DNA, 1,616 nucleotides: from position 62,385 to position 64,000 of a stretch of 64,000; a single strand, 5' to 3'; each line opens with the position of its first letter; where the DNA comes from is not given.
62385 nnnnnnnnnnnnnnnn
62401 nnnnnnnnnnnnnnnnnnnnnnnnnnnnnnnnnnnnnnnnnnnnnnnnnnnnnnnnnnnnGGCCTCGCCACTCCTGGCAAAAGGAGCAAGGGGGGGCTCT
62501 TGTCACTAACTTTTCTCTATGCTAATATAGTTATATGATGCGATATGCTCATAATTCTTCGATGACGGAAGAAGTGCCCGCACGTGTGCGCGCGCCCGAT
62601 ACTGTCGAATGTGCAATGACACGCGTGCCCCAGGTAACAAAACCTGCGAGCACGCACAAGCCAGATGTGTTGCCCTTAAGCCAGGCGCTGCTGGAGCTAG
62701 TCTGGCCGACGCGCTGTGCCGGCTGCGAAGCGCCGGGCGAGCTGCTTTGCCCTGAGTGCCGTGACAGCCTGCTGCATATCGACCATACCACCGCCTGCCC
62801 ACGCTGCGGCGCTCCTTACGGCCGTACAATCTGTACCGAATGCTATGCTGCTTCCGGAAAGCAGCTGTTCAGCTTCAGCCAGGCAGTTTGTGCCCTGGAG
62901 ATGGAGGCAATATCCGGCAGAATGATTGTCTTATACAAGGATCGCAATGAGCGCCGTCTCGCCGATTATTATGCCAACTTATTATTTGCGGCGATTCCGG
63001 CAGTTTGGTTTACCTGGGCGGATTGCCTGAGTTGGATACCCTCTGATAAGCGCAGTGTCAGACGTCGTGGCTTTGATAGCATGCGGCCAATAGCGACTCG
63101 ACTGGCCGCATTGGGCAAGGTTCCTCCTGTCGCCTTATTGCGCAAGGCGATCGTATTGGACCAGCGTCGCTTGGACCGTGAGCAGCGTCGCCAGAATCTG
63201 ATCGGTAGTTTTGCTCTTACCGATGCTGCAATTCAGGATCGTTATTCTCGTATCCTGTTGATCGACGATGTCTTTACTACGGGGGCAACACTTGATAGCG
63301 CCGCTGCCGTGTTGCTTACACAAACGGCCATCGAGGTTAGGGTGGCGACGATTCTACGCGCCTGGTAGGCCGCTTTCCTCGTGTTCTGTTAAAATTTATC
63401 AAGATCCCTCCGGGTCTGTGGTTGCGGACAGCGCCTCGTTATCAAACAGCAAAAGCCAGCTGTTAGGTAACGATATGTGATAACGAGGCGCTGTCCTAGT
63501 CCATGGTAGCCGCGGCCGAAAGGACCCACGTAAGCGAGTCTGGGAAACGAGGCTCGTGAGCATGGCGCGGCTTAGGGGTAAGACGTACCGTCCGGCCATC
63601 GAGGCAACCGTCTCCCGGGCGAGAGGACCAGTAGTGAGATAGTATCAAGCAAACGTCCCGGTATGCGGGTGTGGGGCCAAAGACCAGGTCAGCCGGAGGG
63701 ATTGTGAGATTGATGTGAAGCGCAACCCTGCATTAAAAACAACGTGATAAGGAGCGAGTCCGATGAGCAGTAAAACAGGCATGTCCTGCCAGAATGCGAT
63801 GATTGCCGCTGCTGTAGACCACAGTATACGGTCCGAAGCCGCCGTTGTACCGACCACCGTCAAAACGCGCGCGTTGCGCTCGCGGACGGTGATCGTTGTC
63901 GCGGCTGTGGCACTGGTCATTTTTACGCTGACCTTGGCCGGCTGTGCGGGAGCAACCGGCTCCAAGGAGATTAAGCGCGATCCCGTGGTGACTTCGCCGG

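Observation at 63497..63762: Gene-free, highly structured region directly after comFC: candidate raiA-motif RNA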

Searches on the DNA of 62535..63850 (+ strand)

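Call 18: search_rna_families(sources=[L001, L002, L003, L004, L005, L006, L007, L008, L009, L010, L037, L023, L027, L034, L072], threshold=gathering)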
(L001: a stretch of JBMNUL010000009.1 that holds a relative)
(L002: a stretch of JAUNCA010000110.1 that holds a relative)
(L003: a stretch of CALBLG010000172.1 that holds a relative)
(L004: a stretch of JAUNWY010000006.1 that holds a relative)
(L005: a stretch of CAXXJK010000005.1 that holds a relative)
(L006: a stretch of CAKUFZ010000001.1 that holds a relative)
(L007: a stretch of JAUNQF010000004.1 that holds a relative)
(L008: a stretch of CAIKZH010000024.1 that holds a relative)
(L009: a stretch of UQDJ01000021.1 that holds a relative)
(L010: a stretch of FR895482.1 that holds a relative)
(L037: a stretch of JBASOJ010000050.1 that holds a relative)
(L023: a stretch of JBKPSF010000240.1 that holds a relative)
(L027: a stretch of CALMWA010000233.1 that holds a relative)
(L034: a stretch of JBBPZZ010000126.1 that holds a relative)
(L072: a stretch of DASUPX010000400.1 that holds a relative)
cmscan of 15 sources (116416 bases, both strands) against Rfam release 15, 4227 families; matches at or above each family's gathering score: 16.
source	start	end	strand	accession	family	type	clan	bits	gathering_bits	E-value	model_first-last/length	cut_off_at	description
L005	4753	4994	+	RF03072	raiA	Cis-reg; riboswitch;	-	162.7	101.3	1.2e-40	1-209/209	no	raiA RNA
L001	3340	3581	+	RF03072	raiA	Cis-reg; riboswitch;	-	162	101.3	1.9e-40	1-209/209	no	raiA RNA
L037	439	678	+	RF03072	raiA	Cis-reg; riboswitch;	-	157.6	101.3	3.3e-39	1-209/209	no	raiA RNA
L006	6204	6466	+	RF03072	raiA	Cis-reg; riboswitch;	-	154.3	101.3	2.7e-38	1-209/209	no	raiA RNA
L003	3528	3773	-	RF03072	raiA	Cis-reg; riboswitch;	-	149.5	101.3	6.2e-37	1-209/209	no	raiA RNA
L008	4693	4942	+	RF03072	raiA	Cis-reg; riboswitch;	-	149.4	101.3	6.8e-37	1-209/209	no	raiA RNA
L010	3626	3845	-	RF03072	raiA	Cis-reg; riboswitch;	-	148.3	101.3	1.4e-36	1-209/209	no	raiA RNA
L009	2984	3235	-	RF03072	raiA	Cis-reg; riboswitch;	-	144.2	101.3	1.9e-35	1-209/209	no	raiA RNA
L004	3531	3760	-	RF03072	raiA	Cis-reg; riboswitch;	-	137.9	101.3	1.1e-33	1-209/209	no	raiA RNA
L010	8241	8312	-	RF00005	tRNA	Gene; tRNA;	CL00001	71.5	29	2.2e-13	1-71/71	no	tRNA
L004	7304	7375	-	RF00005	tRNA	Gene; tRNA;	CL00001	69.9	29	6.1e-13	1-71/71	no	tRNA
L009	8141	8212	-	RF00005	tRNA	Gene; tRNA;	CL00001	69.9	29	6.1e-13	1-71/71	no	tRNA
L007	4767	4839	+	RF00005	tRNA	Gene; tRNA;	CL00001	64.1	29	2.4e-11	1-71/71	no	tRNA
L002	1099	1172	-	RF00005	tRNA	Gene; tRNA;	CL00001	63.9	29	2.7e-11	1-71/71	no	tRNA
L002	1200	1270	-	RF00005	tRNA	Gene; tRNA;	CL00001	53.5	29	1.9e-08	1-71/71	no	tRNA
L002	6748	6779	-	RF03128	L31-Coriobacteria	Cis-reg; leader;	CL00118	46.3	33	0.00086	1-33/33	no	L31-Coriobacteria ribosomal protein leader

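Call 32: search_rna_families(sources=[L081, L082, L083, L084, L085, L086, L087, L088, L089], threshold=gathering)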
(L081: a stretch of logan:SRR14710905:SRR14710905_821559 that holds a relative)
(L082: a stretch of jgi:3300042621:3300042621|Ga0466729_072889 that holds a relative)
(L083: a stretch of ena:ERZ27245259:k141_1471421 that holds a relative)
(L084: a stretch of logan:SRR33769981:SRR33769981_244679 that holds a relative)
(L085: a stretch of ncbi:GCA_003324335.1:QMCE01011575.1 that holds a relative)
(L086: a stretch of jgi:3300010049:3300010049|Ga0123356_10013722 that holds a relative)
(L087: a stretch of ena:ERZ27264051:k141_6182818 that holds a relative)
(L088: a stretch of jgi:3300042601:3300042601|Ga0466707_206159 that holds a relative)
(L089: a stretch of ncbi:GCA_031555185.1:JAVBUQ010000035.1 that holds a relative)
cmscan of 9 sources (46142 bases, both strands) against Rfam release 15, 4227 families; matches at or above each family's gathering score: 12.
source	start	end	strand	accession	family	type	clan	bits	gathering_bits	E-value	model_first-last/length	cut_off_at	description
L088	895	1150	+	RF03072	raiA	Cis-reg; riboswitch;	-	167.1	101.3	2.7e-42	1-209/209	no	raiA RNA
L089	901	1150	+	RF03072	raiA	Cis-reg; riboswitch;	-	163.1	101.3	3.7e-41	1-209/209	no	raiA RNA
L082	2742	2993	+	RF03072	raiA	Cis-reg; riboswitch;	-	161.4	101.3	1.1e-40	1-209/209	no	raiA RNA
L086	3313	3562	+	RF03072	raiA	Cis-reg; riboswitch;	-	160.9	101.3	1.6e-40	1-209/209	no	raiA RNA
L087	3313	3562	+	RF03072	raiA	Cis-reg; riboswitch;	-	160.9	101.3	1.6e-40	1-209/209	no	raiA RNA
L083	4753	4999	+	RF03072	raiA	Cis-reg; riboswitch;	-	160.6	101.3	1.8e-40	1-209/209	no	raiA RNA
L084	1662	1914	+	RF03072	raiA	Cis-reg; riboswitch;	-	160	101.3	2.8e-40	1-209/209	no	raiA RNA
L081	3028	3324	+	RF03072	raiA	Cis-reg; riboswitch;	-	154.7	101.3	8.7e-39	1-209/209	no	raiA RNA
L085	363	434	+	RF00005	tRNA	Gene; tRNA;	CL00001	67.9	29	8.7e-13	1-71/71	no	tRNA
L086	233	304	+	RF00005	tRNA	Gene; tRNA;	CL00001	66.8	29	1.7e-12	1-71/71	no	tRNA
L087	233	304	+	RF00005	tRNA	Gene; tRNA;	CL00001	66.8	29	1.7e-12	1-71/71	no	tRNA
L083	1949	2020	+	RF00005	tRNA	Gene; tRNA;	CL00001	65.5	29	4e-12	1-71/71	no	tRNA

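Call 61: search_rna_families(source=window, start=63300, end=63850, threshold=evalue, max_evalue=1)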
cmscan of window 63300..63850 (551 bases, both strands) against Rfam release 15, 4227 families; matches with E-value up to 1: 2.
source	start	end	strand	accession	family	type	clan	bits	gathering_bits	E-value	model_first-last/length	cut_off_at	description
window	63405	63701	+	RF03072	raiA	Cis-reg; riboswitch;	-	154.7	101.3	1e-40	1-209/209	no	raiA RNA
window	63415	63507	+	RF03444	MIR5635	Gene; miRNA;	-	19.1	149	0.53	1-182/182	no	MIR5635 microRNA precursor family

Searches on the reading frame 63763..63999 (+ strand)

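Call 5: search_protein_families(library=pfam, proteins=[window:63763-63999:+], max_evalue=0.01)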
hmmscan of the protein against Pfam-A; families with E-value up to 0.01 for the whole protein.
window:63763-63999:+ (79 aa): 0 families

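Call 10: search_protein_families(library=ncbifam, proteins=[window:63763-63999:+], max_evalue=0.01)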
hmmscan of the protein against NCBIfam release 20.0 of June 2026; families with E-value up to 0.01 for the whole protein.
window:63763-63999:+ (79 aa): 1 family
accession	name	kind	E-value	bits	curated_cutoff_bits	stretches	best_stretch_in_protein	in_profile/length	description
NF058595.1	invert_tail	domain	0.00056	20.2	37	1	32-69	42-80/113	lipo-invert putative C-terminal anchoring domain-containing protein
